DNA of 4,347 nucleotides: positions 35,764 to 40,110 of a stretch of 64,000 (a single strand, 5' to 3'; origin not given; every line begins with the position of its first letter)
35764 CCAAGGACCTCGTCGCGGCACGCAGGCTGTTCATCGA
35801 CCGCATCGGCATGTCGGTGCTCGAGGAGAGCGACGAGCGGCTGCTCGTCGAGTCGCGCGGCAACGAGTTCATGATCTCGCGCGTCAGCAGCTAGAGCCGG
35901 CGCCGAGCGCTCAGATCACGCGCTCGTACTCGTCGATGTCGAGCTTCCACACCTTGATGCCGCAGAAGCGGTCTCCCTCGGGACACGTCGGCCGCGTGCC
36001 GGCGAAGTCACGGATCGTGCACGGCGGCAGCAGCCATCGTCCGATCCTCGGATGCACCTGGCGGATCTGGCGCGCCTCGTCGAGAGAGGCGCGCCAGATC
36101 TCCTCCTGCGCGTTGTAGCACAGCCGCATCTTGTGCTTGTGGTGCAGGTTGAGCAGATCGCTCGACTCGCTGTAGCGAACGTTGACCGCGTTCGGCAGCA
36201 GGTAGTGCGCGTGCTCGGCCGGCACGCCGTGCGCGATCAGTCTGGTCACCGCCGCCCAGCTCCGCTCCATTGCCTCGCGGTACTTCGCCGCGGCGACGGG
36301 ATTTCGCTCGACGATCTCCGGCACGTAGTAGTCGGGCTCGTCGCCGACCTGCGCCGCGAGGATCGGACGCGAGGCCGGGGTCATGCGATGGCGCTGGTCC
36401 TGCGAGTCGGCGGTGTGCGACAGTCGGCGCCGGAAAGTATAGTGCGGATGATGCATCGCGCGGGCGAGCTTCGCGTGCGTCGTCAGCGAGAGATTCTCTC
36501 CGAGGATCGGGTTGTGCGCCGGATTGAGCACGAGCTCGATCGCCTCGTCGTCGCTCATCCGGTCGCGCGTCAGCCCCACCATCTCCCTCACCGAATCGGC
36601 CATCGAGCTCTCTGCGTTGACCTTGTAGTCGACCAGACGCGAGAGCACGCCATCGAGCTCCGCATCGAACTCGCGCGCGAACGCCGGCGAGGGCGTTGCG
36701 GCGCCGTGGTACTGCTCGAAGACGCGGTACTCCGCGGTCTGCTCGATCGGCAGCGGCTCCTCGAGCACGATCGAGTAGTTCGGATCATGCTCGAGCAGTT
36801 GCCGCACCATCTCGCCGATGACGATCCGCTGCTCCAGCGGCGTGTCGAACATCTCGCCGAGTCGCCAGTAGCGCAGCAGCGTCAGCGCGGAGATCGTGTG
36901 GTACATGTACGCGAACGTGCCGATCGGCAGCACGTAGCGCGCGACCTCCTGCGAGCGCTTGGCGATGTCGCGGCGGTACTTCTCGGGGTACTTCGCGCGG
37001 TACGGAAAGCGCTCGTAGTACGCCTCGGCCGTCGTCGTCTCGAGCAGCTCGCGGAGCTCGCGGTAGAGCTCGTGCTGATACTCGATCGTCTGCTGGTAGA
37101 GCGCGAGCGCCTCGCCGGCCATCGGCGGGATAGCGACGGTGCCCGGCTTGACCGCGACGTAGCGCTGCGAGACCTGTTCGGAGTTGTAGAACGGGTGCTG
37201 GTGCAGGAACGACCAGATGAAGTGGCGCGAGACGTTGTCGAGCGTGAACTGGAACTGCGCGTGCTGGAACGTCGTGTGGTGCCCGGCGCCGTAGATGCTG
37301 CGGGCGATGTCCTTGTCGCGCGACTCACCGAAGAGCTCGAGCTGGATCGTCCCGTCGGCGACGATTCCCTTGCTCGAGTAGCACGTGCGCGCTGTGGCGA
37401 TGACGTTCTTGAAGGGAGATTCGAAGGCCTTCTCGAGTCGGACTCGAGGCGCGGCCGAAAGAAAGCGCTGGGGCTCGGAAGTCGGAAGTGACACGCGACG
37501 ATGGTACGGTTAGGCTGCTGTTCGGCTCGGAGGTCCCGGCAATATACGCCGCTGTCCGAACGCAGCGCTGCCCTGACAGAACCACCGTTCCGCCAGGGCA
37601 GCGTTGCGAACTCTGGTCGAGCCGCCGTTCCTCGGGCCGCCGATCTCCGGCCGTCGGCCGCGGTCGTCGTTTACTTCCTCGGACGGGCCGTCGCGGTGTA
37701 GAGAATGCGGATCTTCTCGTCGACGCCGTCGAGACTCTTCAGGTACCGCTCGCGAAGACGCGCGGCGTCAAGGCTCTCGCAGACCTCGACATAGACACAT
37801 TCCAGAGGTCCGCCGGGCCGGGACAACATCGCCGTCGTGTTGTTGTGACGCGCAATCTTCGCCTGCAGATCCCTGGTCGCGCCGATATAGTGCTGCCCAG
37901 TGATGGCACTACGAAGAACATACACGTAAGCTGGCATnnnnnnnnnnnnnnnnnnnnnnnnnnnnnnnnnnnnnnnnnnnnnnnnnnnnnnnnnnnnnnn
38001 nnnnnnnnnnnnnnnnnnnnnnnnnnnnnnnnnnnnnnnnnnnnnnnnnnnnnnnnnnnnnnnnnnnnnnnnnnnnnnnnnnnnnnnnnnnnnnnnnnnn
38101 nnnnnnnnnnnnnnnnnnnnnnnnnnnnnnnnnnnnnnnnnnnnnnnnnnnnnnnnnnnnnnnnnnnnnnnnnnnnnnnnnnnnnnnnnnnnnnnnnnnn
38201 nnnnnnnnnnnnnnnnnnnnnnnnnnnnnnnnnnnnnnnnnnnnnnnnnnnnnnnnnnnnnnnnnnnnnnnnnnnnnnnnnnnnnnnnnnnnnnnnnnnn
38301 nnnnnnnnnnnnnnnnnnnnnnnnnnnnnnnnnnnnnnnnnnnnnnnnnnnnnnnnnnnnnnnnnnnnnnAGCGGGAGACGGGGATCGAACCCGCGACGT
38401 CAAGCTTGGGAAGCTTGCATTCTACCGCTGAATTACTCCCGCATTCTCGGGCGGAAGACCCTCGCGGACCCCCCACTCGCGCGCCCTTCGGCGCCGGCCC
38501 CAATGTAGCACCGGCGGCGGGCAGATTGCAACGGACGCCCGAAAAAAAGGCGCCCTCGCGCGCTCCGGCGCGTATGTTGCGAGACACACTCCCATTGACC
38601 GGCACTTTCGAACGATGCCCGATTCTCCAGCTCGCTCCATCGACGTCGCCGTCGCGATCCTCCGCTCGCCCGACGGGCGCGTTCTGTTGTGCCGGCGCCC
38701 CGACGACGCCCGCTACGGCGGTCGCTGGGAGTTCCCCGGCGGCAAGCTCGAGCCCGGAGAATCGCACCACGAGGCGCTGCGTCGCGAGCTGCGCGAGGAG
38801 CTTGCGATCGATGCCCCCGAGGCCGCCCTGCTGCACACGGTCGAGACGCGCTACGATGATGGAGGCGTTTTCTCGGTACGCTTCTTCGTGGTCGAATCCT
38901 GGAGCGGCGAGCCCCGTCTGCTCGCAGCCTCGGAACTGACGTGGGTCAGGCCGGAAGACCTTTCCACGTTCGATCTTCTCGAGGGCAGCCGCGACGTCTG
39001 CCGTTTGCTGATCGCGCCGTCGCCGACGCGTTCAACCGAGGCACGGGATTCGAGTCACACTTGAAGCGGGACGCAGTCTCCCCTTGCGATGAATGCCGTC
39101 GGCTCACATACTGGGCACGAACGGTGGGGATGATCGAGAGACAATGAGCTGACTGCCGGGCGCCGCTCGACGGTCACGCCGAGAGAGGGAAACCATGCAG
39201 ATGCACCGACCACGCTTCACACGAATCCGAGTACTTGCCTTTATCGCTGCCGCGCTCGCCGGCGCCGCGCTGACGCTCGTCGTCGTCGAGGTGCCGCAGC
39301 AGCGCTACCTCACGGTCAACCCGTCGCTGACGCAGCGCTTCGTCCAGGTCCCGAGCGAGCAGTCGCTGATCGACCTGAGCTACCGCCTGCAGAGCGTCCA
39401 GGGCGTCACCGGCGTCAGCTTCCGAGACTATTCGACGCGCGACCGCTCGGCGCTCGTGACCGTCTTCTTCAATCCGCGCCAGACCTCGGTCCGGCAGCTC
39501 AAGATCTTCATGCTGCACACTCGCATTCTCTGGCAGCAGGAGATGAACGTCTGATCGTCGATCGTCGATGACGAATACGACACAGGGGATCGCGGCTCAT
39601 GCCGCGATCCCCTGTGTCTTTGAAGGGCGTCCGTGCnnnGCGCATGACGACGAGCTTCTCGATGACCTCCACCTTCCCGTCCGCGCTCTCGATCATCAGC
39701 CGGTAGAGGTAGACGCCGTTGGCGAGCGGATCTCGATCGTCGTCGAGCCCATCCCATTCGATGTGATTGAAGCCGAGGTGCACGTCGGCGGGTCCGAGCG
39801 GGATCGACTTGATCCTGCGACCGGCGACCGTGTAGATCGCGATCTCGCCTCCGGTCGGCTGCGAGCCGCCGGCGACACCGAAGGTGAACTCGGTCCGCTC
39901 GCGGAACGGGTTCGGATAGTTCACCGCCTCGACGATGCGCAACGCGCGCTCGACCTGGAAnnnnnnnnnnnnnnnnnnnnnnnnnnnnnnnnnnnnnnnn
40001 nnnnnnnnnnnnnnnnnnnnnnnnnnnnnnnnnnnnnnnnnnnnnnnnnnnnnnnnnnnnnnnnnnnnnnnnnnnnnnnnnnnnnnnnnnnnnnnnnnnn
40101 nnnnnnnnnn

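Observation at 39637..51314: Giant C25 (gingipain/PorU-like) T9SS-sorted peptidase at the end of a Wza-Wzz-GT4-Wzy polysaccharide operon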

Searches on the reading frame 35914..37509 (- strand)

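Call 37: search_protein_families(library=pfam, proteins=[window:35914-37509:-], max_evalue=0.001)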
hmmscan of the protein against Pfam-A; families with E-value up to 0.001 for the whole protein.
window:35914-37509:- (532 aa): 1 family
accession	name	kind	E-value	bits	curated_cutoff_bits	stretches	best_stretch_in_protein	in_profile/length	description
PF02511.20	Thy1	-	6e-48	163.6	24.8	2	28-243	5-190/191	Thymidylate synthase complementing protein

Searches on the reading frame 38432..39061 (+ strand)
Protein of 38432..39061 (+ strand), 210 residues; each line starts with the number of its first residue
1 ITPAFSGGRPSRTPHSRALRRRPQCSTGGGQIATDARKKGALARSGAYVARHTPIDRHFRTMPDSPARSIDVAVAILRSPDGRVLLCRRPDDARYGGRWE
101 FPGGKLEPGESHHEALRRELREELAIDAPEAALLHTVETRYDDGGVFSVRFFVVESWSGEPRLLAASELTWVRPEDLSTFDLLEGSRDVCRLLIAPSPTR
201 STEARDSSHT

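Call 37: search_protein_families(library=pfam, proteins=[window:38432-39061:+], max_evalue=0.001)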
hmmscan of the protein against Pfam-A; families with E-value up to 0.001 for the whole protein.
window:38432-39061:+ (210 aa): 3 families
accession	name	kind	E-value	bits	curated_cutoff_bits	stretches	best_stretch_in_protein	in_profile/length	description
PF00293.34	NUDIX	-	2.3e-22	79.9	21.1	1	72-187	5-128/134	NUDIX domain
PF14815.12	NUDIX_4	-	4.2e-14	52.8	35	1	73-183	1-104/113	NUDIX domain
PF22327.2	Nudt16-like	-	0.00098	19.5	27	0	94-133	30-70/161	U8 snoRNA-decapping enzyme-like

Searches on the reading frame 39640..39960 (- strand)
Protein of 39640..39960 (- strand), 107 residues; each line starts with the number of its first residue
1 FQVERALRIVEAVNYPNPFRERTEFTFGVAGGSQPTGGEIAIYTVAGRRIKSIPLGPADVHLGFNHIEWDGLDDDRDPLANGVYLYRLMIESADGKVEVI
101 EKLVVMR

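Call 27: search_protein_families(library=ncbifam, proteins=[window:39640-39960:-], max_evalue=1)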
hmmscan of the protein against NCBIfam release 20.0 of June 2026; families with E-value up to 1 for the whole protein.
window:39640-39960:- (107 aa): 10 families
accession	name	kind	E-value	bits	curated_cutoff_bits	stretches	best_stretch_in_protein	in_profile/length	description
NF033707.1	T9SS_sortase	equivalog_domain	1.1e-17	63.1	420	1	4-105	991-1094/1095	type IX secretion system sortase PorU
TIGR04183.1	Por_Secre_tail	domain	3.1e-05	23.9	23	1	15-91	2-61/72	T9SS type A sorting domain-containing protein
NF009276.0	PRK12633.1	equivalog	0.00016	21.5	383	1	22-98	115-189/234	flagellar basal body rod modification protein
NF005176.1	PRK06655.1-1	equivalog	0.00041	20.3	230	1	26-93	87-152/197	flagellar hook assembly protein FlgD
NF009453.0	PRK12813.1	equivalog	0.00066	19.3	264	1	58-95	141-176/223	flagellar basal body rod modification protein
NF052323.1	T9SSA_dep_M6i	equivalog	0.0035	15.3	600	1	7-105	953-1041/1043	T9SS-dependent M6-like inactivated metalloprotease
NF053608.1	Lsa66_OmpA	equivalog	0.0039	15.7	700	1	46-102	187-239/581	fibronectin-binding adhesin Lsa66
NF009452.0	PRK12812.1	equivalog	0.0059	15.9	258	1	36-96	152-212/289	flagellar basal body rod modification protein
NF052228.1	T9SS_PorZ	equivalog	0.046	12.1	260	1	11-107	672-757/757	type IX secretion system anionic LPS delivery protein PorZ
NF004496.1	PRK05842.1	equivalog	0.088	12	250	1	40-87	170-217/271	flagellar hook assembly protein FlgD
